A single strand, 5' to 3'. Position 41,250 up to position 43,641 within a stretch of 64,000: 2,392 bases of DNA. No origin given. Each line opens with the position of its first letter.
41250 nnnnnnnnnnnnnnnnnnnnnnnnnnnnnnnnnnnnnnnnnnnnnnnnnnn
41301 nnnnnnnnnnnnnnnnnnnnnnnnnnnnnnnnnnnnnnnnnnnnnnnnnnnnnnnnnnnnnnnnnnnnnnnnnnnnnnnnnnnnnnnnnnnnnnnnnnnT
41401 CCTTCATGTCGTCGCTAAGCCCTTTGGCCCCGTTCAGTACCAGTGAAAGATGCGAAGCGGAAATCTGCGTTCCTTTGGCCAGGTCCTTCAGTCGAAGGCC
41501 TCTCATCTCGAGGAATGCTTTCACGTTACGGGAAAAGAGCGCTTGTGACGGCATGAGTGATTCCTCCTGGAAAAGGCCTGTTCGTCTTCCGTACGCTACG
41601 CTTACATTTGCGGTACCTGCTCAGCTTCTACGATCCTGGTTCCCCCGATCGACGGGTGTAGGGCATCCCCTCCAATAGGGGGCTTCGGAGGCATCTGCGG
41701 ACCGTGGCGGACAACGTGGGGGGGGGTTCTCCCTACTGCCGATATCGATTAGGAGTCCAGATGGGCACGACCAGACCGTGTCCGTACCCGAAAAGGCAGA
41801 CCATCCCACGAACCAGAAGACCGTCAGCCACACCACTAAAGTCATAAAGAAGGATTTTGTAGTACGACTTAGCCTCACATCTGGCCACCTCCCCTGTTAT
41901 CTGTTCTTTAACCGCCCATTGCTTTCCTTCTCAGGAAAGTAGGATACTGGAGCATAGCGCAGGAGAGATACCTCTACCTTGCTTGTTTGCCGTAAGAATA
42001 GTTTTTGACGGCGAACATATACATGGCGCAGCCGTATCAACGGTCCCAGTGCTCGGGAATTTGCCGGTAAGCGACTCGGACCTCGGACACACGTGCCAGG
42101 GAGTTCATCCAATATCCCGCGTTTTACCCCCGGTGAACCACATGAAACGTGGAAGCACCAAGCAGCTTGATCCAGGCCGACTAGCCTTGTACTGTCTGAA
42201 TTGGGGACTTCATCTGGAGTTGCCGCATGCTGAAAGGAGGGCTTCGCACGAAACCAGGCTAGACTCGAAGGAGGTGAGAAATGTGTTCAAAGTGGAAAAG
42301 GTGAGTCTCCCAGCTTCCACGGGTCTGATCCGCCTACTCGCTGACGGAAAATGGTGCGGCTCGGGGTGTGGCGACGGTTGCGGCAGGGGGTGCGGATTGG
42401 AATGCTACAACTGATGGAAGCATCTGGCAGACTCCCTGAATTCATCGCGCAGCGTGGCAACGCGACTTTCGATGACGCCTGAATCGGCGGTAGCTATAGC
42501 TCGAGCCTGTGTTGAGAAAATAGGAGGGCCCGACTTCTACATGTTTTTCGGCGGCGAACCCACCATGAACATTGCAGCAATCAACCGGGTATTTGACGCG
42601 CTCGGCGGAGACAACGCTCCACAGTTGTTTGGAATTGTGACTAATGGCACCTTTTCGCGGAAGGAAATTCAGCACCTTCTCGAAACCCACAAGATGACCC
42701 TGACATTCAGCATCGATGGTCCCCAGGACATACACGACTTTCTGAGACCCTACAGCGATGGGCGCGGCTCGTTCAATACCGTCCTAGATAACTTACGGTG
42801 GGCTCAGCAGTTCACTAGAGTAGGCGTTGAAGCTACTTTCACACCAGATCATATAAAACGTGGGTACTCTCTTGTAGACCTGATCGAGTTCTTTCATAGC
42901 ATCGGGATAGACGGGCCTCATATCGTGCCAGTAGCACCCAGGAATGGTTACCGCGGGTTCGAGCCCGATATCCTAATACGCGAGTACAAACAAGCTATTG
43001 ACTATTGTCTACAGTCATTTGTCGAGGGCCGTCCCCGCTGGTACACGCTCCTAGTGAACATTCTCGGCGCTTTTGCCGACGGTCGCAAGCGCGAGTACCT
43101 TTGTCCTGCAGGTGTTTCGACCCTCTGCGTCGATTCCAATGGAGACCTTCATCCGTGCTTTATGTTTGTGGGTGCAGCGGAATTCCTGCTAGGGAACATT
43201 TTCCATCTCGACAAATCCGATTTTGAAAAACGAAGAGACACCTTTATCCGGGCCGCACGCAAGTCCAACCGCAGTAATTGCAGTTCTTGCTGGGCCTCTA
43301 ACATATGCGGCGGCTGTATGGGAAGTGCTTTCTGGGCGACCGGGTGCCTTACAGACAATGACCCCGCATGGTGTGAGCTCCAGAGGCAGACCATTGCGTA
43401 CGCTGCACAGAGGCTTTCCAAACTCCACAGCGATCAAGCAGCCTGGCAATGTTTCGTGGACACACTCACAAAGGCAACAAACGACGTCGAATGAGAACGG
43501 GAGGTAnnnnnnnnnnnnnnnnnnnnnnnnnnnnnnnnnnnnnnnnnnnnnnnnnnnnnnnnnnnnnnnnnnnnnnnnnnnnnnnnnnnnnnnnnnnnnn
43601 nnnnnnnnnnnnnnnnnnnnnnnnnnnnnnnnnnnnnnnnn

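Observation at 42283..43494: Second SCIFF-maturase-like rSAM/SPASM gene whose third CX3CX2C cysteine codon is an in-frame TGA; its Cys-rich N-terminus appears in the track as a separate 'peptide' ORF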

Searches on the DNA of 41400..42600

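Call 45: search_rna_families(source=window, start=41400, end=42600, threshold=evalue, max_evalue=1)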
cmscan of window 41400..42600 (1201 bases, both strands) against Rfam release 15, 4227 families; matches with E-value up to 1: 0.
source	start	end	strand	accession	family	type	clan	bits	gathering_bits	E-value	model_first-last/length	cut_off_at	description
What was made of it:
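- On Selenoprotein / UGA recoding site: Rfam finds no hit in 41400-42600 (call 45).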

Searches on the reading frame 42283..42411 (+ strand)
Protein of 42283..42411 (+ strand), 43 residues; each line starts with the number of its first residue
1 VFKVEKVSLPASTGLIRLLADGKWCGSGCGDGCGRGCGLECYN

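Call 18: search_protein_families(library=ncbifam, proteins=[window:42283-42411:+], max_evalue=10)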
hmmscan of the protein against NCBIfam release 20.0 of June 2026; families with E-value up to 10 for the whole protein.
seq(43 aa): 0 families

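Call 19: search_protein_families(library=pfam, proteins=[window:42283-42411:+], max_evalue=10)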
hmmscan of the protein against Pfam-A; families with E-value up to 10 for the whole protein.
seq(43 aa): 0 families
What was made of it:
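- On SCIFF maturase (TIGR03974): The adjacent peptide is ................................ and has no NCBIfam or Pfam hit (calls 18, 19).
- Closest known: CXXX-repeat-target rSAM maturases. Different: The peptides match no NCBIfam or Pfam precursor model (calls 18, 19).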

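Call 32: find_homologous_proteins(query=A2, max_evalue=0.01)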
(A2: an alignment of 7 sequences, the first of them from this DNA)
Query A2 (7 sequences) (43 aa, profile of the alignment): 2 proteins with E <= 0.01 among 16 candidates.
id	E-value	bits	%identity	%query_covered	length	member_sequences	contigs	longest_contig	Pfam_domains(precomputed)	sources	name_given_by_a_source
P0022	5.4e-13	67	58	100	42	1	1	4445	-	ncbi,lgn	-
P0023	7.8e-12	63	48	67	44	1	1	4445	-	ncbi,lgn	-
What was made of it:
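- Tried and rejected: Profile search of 5.8 billion proteins (call 32).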

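Call 38: find_related_loci(query=A2, collection=metagenome_contigs, flank=4000)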
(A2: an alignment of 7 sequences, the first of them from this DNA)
Query A2 (43 aa) in metagenome_contigs; peptide patterns used: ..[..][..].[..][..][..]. (x = any residue, [..] = any of these).
48 stretches matched a pattern, but none encodes a relative of the query by tblastn (E <= 1e-3).
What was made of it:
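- Tried and rejected: Back-translated leader pattern against JGI metagenome contigs (call 38).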

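Call 48: search_protein_representatives(alignment_id=A3)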
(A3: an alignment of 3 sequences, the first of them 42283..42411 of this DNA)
Query: 3 sequences, 43 profile positions. Proteins with E-value up to 0.001 (for the whole library): 8; up to 1e-10: 4; up to 1e-30: 0. The best 8 are listed.
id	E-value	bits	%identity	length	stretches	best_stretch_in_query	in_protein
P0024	9.7e-21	89.4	-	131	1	2-43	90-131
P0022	1.1e-19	86.0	-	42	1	1-43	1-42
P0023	1.2e-17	79.4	-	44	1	1-43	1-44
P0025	3.2e-14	68.5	-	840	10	23-39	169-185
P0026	5.2e-08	48.6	-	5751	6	3-27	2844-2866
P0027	7.5e-05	38.5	-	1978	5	4-23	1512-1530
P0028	1.2e-04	37.8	-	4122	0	-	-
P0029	5.9e-04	35.6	-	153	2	3-39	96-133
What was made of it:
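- Tried and rejected: Exhaustive hmmsearch of 1.84 billion representatives (call 48).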

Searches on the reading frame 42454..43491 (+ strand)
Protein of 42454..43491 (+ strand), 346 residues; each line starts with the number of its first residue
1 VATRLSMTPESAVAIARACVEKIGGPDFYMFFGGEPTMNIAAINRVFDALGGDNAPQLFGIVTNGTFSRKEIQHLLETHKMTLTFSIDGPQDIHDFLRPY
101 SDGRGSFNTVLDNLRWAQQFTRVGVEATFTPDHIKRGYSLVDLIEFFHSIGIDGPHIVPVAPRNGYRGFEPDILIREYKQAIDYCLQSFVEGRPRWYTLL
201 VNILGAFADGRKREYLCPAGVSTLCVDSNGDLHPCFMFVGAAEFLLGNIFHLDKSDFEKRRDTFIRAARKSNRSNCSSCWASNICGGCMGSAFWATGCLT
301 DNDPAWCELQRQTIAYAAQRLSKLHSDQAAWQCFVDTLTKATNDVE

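Call 6: search_protein_families(library=ncbifam, proteins=[window:42454-43491:+], max_evalue=0.01)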
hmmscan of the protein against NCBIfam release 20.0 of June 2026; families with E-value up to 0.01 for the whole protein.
window:42454-43491:+ (346 aa): 51 families (the best 25 are shown)
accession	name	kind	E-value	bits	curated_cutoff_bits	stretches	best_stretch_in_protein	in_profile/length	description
NF047865.1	rSAM_PapB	equivalog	1.5e-44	152.6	340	1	30-298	58-326/330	PapB family radical SAM/SPASM ranthipeptide maturase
TIGR04064.1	rSAM_nif11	equivalog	8e-38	130.3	518.7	2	200-330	317-442/459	nif11-like peptide radical SAM maturase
TIGR03906.1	quino_hemo_SAM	equivalog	2.5e-31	108.9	453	1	30-324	150-450/467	quinohemoprotein amine dehydrogenase maturation protein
TIGR03974.1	rSAM_six_Cys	equivalog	4.1e-27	95.2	425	1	31-317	154-445/451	thioether cross-link-forming SCIFF peptide maturase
NF040492.1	not_ScfB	exception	3.5e-26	92.1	855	1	31-317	152-444/450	ScfB-related radical SAM/SPASM orphan maturase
TIGR04163.1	rSAM_cobopep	equivalog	1.8e-24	86.3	375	1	30-322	123-420/428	peptide-modifying radical SAM enzyme CbpB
TIGR04068.1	rSAM_ocin_clost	equivalog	1.7e-21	76.7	500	2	31-116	143-231/462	Cys-rich peptide radical SAM maturase CcpM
TIGR04280.1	geopep_mat_rSAM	hypoth_equivalog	1.1e-19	70.8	400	1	30-289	138-393/428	geopeptide radical SAM maturase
NF041298.1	rSAM_mat_DynA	equivalog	6.8e-19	68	450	1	30-321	56-353/356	dynobactin maturation radical SAM/SPASM protein DynA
NF050038.1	rSAM_RiPP_GggB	equivalog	4.9e-18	65.3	650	1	27-335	94-388/398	streptosactin maturase GggB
NF035951.1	rSAM_RumMC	equivalog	2.4e-17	62.8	720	2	30-116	169-258/510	RumMC family radical SAM sactipeptide maturase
TIGR04115.1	rSAM_Cxxx_rpt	equivalog_domain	2.5e-17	63.4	350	1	30-297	57-334/359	radical SAM peptide maturase, CXXX-repeat target family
NF041707.1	rSAM_YhhB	equivalog_domain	4.6e-17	62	445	1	30-323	62-367/369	cyclophane-forming radical SAM/SPASM peptide maturase YhhB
TIGR03942.1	sulfatase_rSAM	equivalog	5.7e-16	58.5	349.45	2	29-119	57-150/363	anaerobic sulfatase maturase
TIGR03978.1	rSAM_paired_1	equivalog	1.2e-15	57.3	370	1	6-325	113-455/466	His-Xaa-Ser system radical SAM maturase HxsB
NF038107.1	rSAM_NF038107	equivalog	2.1e-14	53.2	600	1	30-119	141-235/444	Cys-every-fifth radical SAM/SPASM peptide maturase CefB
TIGR04085.1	rSAM_more_4Fe4S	domain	5.3e-13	49.2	27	1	217-300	1-86/93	SPASM domain-containing protein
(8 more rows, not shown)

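Call 7: search_protein_families(library=pfam, proteins=[window:42454-43491:+], max_evalue=0.01)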
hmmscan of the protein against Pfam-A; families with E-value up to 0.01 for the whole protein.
window:42454-43491:+ (346 aa): 2 families
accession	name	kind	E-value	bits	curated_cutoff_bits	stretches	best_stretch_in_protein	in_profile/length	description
PF04055.27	Radical_SAM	-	8.7e-09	36.2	29.5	1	6-120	27-139/166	Radical SAM superfamily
PF13186.11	SPASM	-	0.00039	21.1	21.5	1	217-280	1-67/67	Iron-sulfur cluster-binding domain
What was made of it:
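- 42469..43494 (+): 3' remnant of the radical SAM/SPASM peptide maturase gene, covering codons 105-445 plus the stop. It lacks the N-terminal leader-binding-type domain and the CX3CX2C motif. It keeps the GGEP motif, the rest of the barrel and the Cys-rich SPASM region. For domain hits see calls 6 and 7.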

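Call 21: list_cluster_members(proteins=[P0001, window:42454-43491:+, window:42283-42411:+])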
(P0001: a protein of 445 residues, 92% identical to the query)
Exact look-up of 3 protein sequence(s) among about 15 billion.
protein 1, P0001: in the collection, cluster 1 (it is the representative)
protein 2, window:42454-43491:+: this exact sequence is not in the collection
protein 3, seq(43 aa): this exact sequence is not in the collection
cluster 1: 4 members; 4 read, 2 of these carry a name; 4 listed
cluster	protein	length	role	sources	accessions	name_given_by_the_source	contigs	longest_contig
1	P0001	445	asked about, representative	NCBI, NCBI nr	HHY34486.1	MAG TPA: radical SAM protein [Firmicutes bacterium] | radical SAM protein [Candidatus Fermentithermobacillaceae bacterium]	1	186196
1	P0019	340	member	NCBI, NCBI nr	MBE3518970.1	MAG: SPASM domain-containing protein [Firmicutes bacterium] | SPASM domain-containing protein [Candidatus Fermentithermobacillaceae bacterium]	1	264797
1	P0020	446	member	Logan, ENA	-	-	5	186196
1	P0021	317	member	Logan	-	-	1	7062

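Call 23: find_encoding_contigs(protein=P0019, flank=3000, max_places=4)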
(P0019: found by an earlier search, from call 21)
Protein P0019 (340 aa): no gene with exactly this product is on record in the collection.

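Call 24: find_encoding_contigs(protein=P0021, flank=8000, max_places=4)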
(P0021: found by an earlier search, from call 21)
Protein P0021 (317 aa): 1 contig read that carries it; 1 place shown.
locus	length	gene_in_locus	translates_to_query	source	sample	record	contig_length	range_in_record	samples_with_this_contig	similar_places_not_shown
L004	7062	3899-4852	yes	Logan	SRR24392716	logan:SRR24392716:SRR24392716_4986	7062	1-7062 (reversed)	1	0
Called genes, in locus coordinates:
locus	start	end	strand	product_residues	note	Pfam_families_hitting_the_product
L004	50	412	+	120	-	-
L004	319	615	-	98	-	PF18765:Polbeta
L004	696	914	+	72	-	-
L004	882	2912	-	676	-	PF01381:HTH_3 (faint), PF00515:TPR_1 (faint), PF07719:TPR_2 (faint), PF07721:TPR_4 (faint), PF13181:TPR_8 (faint), PF13432:TPR_16 (faint), PF17874:TPR_MalT (weak), PF13424:TPR_12, +2 more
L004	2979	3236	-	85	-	-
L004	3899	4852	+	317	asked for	PF04055:Radical_SAM (faint)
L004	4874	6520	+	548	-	PF00664:ABC_membrane, PF00005:ABC_tran, PF13304:AAA_21 (faint)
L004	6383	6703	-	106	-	-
